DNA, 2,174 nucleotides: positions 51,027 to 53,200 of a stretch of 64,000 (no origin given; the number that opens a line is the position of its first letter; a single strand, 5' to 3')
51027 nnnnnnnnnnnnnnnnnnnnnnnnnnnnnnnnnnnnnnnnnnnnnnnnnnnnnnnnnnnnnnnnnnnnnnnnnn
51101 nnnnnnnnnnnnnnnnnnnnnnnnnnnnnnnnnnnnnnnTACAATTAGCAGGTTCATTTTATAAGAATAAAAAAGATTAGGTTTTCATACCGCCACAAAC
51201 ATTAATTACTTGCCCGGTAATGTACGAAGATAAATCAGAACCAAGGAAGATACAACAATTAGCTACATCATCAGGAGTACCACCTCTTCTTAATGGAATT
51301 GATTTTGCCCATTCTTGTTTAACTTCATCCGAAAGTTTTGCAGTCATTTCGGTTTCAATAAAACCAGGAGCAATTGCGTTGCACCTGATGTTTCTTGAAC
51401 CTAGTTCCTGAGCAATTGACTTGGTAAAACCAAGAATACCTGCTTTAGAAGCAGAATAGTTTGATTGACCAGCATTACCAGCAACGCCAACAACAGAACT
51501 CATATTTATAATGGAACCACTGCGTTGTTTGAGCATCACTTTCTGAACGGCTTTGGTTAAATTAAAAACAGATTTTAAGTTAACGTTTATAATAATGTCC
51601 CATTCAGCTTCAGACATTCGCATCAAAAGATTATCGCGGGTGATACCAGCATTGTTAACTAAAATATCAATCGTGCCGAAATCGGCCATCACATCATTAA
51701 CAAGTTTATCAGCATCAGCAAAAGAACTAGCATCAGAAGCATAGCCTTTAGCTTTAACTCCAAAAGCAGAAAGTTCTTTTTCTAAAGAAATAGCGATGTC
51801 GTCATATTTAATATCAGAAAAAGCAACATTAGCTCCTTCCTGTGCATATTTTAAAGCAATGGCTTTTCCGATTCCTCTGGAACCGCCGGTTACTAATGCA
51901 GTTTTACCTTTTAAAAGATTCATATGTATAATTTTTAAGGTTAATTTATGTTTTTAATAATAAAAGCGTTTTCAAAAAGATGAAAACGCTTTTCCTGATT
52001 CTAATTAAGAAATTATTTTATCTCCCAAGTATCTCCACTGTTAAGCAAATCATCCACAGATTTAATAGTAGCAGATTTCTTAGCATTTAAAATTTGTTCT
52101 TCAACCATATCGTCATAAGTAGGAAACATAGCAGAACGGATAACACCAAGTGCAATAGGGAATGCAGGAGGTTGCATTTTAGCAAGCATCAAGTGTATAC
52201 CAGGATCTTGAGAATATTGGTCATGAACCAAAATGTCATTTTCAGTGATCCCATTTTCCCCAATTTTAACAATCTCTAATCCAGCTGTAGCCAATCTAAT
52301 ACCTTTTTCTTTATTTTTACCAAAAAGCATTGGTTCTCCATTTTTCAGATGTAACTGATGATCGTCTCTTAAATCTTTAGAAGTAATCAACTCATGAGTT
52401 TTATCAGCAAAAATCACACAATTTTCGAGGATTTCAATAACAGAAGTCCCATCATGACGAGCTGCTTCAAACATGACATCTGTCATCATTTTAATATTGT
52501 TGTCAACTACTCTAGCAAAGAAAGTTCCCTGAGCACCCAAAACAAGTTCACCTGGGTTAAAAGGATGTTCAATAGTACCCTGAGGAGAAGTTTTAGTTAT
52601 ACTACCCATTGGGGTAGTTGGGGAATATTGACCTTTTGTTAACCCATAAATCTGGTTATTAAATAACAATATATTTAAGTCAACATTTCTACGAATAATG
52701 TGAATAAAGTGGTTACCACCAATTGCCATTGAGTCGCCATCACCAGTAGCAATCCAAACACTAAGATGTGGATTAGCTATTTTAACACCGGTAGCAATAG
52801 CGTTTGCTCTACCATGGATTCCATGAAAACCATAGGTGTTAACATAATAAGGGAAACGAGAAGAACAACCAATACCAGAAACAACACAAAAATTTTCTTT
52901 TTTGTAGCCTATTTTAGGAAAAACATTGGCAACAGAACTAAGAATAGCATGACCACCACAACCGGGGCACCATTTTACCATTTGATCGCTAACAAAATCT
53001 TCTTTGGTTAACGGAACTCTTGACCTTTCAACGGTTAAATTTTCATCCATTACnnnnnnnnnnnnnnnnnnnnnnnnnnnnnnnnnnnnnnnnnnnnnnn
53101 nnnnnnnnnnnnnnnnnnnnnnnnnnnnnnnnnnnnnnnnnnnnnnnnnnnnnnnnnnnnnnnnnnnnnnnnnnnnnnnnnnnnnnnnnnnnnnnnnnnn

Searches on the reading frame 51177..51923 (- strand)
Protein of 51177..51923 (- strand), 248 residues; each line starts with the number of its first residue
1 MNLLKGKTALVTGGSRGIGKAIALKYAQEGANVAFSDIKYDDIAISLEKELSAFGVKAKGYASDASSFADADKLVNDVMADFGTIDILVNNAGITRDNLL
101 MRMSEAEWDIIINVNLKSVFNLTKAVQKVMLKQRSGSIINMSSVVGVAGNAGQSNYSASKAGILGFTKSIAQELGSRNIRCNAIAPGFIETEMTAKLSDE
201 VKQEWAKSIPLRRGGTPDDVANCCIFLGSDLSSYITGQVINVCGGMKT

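Call 58: search_protein_families(library=pfam, proteins=[window:51177-51923:-], max_evalue=0.001)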
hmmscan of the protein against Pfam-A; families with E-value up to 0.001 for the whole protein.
window:51177-51923:- (248 aa): 4 families
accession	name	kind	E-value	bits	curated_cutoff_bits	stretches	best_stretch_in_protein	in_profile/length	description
PF13561.12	adh_short_C2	-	1.7e-70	237.7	27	1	16-246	6-235/236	Enoyl-(Acyl carrier protein) reductase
PF00106.31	adh_short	-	6.2e-61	205.7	26.6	1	7-200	1-193/195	short chain dehydrogenase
PF08659.16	KR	-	1.1e-19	71.5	22.6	1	8-165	2-158/180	KR domain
PF00456.26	Transketolase_N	-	3.5e-05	23.4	22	1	17-177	117-278/334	Transketolase, thiamine diphosphate binding domain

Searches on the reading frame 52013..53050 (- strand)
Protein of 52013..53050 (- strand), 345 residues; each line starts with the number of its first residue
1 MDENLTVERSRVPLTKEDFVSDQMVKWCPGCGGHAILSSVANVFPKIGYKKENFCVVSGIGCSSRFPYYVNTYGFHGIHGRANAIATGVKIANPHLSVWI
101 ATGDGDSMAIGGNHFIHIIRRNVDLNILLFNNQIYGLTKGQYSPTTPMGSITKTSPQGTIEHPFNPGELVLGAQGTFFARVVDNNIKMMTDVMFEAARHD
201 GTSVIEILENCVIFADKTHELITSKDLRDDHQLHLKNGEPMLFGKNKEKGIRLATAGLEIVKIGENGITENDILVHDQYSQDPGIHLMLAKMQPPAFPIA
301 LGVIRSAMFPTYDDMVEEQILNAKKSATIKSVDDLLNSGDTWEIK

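Call 58: search_protein_families(library=pfam, proteins=[window:52013-53050:-], max_evalue=0.001)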
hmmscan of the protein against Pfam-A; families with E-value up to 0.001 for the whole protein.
window:52013-53050:- (345 aa): 1 family
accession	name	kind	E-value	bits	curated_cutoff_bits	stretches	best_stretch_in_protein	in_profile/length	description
PF02775.26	TPP_enzyme_C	-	3.3e-29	102.1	21.9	1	60-207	2-151/151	Thiamine pyrophosphate enzyme, C-terminal TPP binding domain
